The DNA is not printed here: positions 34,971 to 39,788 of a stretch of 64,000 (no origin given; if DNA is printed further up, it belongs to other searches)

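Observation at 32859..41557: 8.7-kb block of three consecutive giant membrane proteins (701, 1505 and 639 aa) on one strand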

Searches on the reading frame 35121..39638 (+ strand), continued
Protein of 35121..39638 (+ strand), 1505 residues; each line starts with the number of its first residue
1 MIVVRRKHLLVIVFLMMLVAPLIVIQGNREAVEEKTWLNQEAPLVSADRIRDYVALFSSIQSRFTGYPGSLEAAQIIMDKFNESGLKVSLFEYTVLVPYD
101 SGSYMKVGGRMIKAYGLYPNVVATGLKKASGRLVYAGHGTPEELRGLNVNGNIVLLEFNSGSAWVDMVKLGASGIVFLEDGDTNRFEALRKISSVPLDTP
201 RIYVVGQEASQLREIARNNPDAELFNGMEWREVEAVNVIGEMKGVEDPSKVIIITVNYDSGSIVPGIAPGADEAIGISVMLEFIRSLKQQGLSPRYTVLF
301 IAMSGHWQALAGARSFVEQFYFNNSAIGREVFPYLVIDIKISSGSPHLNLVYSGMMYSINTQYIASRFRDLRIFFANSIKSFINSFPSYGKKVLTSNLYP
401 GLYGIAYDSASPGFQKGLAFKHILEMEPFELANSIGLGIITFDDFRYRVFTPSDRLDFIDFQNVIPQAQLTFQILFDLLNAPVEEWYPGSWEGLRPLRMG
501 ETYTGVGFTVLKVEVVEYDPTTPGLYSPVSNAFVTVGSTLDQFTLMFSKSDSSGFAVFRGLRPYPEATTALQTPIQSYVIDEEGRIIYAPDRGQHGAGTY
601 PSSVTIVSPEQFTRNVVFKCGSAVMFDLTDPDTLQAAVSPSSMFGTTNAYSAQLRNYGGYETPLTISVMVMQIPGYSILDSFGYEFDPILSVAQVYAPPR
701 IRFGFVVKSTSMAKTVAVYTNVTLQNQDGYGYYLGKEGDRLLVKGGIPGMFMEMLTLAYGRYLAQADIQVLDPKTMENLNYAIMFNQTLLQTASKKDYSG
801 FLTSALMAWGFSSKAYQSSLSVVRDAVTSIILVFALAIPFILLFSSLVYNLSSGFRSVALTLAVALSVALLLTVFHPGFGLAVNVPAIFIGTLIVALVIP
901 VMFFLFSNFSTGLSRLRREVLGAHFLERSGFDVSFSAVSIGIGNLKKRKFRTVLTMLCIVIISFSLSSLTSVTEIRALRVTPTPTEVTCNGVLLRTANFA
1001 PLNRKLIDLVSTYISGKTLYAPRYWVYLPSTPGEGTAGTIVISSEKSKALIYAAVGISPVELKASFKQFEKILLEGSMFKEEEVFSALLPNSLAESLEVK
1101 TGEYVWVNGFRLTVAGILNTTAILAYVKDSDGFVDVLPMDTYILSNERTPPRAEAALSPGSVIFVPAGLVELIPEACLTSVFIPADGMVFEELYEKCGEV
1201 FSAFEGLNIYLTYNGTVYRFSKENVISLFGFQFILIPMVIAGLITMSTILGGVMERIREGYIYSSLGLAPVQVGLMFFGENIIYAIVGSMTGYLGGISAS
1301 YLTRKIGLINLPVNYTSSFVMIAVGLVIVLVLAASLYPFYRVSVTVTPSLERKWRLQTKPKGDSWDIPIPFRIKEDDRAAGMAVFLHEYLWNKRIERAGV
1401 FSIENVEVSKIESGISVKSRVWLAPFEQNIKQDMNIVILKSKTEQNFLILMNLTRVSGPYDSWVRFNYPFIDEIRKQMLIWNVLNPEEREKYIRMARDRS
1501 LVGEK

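Call 30: search_solved_structures(query=window:35121-39638:+, max_evalue=1, show_alignments=3)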
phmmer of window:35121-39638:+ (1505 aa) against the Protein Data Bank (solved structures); distinct sequences matched with E-value up to 1: 30.
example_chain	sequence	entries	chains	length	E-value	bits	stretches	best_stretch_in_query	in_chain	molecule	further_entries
2anp_A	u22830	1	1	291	1.3e-05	26.1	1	236-364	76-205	leucyl aminopeptidase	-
2ek8_A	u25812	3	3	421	9.1e-05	23.4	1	57-317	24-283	Aminopeptidase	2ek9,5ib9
1amp_A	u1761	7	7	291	0.00017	22.5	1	236-364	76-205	AMINOPEPTIDASE | PROTEIN (AMINOPEPTIDASE) | BACTERIAL LEUCYL AMINOPEPTIDASE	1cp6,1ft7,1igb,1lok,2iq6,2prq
3b3v_A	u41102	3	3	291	0.00017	22.5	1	236-364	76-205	Bacterial leucyl aminopeptidase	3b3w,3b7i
1rtq_A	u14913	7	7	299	0.00018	22.4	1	236-364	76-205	Bacterial leucyl aminopeptidase | Aminopeptidase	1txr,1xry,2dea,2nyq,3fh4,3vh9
3b3t_A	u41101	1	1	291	0.00024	22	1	236-364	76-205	Bacterial leucyl aminopeptidase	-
3b35_A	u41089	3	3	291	0.00029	21.7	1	236-363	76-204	Bacterial leucyl aminopeptidase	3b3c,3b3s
5ely_A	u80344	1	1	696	0.00043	21.2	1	235-359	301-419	Glutamate carboxypeptidase 2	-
1z8l_A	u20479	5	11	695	0.00043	21.2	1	235-359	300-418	Glutamate carboxypeptidase II | Glutamate carboxypeptidase 2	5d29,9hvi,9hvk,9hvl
2c6c_A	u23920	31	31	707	0.00043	21.1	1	235-359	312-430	GLUTAMATE CARBOXYPEPTIDASE II | GLUTAMATE CARBOXYPEPTIDASE 2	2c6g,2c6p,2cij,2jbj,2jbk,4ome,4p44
2oot_A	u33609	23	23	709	0.00044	21.1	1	235-359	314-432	Glutamate carboxypeptidase 2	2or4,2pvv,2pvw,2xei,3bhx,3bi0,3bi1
3rbu_A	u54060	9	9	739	0.00047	21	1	235-359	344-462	Glutamate carboxypeptidase 2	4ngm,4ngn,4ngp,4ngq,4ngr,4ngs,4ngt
9hlw_A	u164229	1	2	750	0.00047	21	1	235-359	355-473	Glutamate carboxypeptidase 2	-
4mcs_A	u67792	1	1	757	0.00049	21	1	235-359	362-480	Glutamate carboxypeptidase 2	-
5f09_A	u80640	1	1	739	0.00079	20.3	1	235-359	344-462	Glutamate carboxypeptidase 2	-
7arh_C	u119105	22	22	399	0.092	13.4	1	1231-1346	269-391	Lipoprotein-releasing ABC transporter permease subunit LolC | Lipo-releasing system transmembrane protein lolC | Lipoprotein-releasing system transmembrane prot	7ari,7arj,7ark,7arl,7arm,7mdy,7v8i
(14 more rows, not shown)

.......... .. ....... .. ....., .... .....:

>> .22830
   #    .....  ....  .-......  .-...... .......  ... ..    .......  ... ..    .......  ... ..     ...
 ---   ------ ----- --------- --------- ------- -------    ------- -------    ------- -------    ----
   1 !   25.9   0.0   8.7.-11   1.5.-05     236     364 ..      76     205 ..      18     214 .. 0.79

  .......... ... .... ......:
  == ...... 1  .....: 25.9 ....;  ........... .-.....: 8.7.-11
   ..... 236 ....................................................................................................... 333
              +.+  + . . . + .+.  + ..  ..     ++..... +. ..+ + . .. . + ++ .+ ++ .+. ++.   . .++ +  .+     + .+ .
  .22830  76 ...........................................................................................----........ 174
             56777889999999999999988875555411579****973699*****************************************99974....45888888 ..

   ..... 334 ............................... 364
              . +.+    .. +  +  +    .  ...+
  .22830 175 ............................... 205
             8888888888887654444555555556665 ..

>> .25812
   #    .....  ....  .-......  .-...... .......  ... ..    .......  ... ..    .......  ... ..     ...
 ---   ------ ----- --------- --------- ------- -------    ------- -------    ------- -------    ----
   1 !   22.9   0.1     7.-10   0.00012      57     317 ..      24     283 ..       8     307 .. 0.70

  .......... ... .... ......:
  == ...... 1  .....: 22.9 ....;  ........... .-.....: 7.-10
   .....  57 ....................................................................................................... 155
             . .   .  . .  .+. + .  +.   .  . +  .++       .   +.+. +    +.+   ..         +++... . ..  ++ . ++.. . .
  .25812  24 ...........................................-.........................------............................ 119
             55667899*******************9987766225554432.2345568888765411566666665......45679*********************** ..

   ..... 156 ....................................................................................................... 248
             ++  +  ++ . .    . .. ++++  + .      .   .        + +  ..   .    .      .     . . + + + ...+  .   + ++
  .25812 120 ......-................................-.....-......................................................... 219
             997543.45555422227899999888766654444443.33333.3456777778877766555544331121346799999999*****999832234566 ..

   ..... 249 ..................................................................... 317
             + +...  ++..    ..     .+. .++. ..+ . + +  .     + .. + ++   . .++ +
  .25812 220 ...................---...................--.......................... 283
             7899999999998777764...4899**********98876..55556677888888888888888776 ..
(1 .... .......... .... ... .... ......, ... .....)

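Call 35: find_related_loci(query=A4, collection=genome_contigs, flank=10000)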
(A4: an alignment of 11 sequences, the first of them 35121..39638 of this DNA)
Query A4 (1505 aa) in genome_contigs; peptide patterns used: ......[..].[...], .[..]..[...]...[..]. (x = any residue, [..] = any of these).
305 stretches matched a pattern; 239 encode a relative of the query (tblastn E <= 1e-3); the best 80 are kept; 80 distinct loci.
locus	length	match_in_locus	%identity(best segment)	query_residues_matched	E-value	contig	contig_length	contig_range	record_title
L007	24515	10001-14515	97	1-1505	0e+0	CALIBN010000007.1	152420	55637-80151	MAG: uncultured archaeon isolate S1_Bin_MAXBIN__053_sub_1 genome assembly, contig: c_000000836033, whole genome shotgun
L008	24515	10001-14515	93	1-1505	0e+0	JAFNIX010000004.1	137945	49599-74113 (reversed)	MAG: Candidatus Brockarchaeota archaeon isolate DRTY-6.bins.80 NODE_4_length_137945_cov_6.71494, whole genome shotgun se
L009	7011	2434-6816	58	41-1502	0e+0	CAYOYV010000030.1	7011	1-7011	MAG TPA_asm: uncultured Nitrososphaerota archaeon isolate binchicken_co124_248 genome assembly, contig: NODE_9431_length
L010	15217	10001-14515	87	1-1505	0e+0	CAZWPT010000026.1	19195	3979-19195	MAG TPA_asm: uncultured Nitrososphaerota archaeon isolate SRP231805_co4_161 genome assembly, contig: k141_131640, whole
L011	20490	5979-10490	90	1-1505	0e+0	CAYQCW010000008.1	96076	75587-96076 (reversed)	MAG TPA_asm: uncultured Nitrososphaerota archaeon isolate binchicken_co40_87 genome assembly, contig: NODE_264_length_96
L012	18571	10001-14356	57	45-1503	0e+0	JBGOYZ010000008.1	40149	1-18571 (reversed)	MAG: Thermoproteota archaeon isolate OBJ_0618_130150_30 k141_1933940_length_40149_cov_19.0948, whole genome shotgun sequ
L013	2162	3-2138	95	701-1412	0e+0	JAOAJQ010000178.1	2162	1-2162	MAG: Crenarchaeota archaeon isolate SKW236 NODE_177_length_2181_cov_2.624049, whole genome shotgun sequence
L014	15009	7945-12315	44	45-1497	0e+0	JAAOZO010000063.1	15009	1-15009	MAG: Thaumarchaeota archaeon isolate SJ3.Bin70 k141_740, whole genome shotgun sequence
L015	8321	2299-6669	44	45-1497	0e+0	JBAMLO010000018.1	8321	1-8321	MAG: Nitrososphaera sp. isolate MAG7 ExploCarb_3808S_S2_1971_length_8321_cov_6, whole genome shotgun sequence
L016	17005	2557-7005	42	9-1497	0e+0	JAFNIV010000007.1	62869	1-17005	MAG: Candidatus Brockarchaeota archaeon isolate DRTY-1.bins.18 NODE_7_length_62869_cov_17.261352, whole genome shotgun s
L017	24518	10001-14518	89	1-1505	0e+0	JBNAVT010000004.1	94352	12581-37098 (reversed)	MAG: Thermoproteota archaeon isolate Kamch4342-D-MF-045 bin3.fa-4, whole genome shotgun sequence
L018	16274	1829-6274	35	12-1504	0e+0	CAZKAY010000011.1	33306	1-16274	MAG TPA_asm: uncultured Thermoproteales archaeon isolate SRP141552_co1_92 genome assembly, contig: NODE_475_length_33306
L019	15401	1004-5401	35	45-1504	0e+0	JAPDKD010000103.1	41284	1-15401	MAG: archaeon isolate S6B1_HD70 c_000000000329, whole genome shotgun sequence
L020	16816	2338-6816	59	2-1503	0e+0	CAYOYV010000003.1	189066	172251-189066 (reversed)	MAG TPA_asm: uncultured Nitrososphaerota archaeon isolate binchicken_co124_248 genome assembly, contig: NODE_4_length_18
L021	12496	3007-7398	34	45-1497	0e+0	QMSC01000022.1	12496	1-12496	MAG: Thermoprotei archaeon isolate B14_G17 B14_Guay17_scaffold_01135, whole genome shotgun sequence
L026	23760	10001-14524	29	36-1497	1e-172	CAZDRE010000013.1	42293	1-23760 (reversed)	MAG TPA_asm: uncultured Candidatus Bathyarchaeia archaeon isolate SRP338002_co1_87 genome assembly, contig: NODE_830_len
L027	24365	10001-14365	34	45-1496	0e+0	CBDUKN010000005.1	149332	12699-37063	MAG TPA_asm: uncultured Thermoprotei archaeon isolate SRR6823441_binner12_Refined_102 genome assembly, contig: ERZ174223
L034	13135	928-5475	28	25-1497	3e-163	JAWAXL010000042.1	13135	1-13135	MAG: Candidatus Bathyarchaeia archaeon isolate ZZQ_201803_bins_111 ZZQ_201803_bins_111_scaffold_42, whole genome shotgun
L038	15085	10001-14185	31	49-1495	2e-161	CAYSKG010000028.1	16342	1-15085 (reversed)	MAG TPA_asm: uncultured Candidatus Bathyarchaeia archaeon isolate binchicken_co184_659 genome assembly, contig: NODE_630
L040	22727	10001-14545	29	6-1505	7e-160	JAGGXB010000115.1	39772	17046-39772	MAG: Thermoproteales archaeon isolate AUK141 PB_MBMC_095_c_000000000058, whole genome shotgun sequence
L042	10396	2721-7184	28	12-1496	2e-157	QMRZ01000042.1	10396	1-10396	MAG: Thermoprotei archaeon isolate B17_G15 B17_Guay15_scaffold_01649, whole genome shotgun sequence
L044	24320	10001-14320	29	45-1493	3e-167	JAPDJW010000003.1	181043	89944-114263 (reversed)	MAG: Thermoproteota archaeon isolate S9B7_HD70 c_000000000028, whole genome shotgun sequence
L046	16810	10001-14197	28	49-1489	2e-152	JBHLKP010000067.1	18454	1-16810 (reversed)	MAG: Candidatus Hodarchaeota archaeon isolate DZ1M.117 DZ1M.117@10830, whole genome shotgun sequence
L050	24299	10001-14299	29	35-1498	2e-151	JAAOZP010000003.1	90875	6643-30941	MAG: Thaumarchaeota archaeon isolate SJ3.Bin56 k141_17614, whole genome shotgun sequence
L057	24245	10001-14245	29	49-1489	2e-147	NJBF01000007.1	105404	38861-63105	MAG: Candidatus Heimdallarchaeota archaeon B3_Heim 86, whole genome shotgun sequence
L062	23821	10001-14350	28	53-1497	5e-146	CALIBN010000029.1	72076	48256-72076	MAG: uncultured archaeon isolate S1_Bin_MAXBIN__053_sub_1 genome assembly, contig: c_000002169326, whole genome shotgun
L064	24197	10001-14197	29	49-1489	8e-153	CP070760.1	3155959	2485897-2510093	MAG: Candidatus Heimdallarchaeota archaeon isolate bin272 chromosome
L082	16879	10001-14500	27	38-1497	3e-140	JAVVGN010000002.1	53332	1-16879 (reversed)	MAG: Candidatus Caldarchaeales archaeon isolate PSS.bin.6 NODE_42_length_53332_cov_35.082193, whole genome shotgun seque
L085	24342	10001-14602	27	31-1497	1e-139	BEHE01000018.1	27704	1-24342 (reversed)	Archaeon HR02 DNA, contig: NODE_550_18, isolate: HRbin02, whole genome shotgun sequence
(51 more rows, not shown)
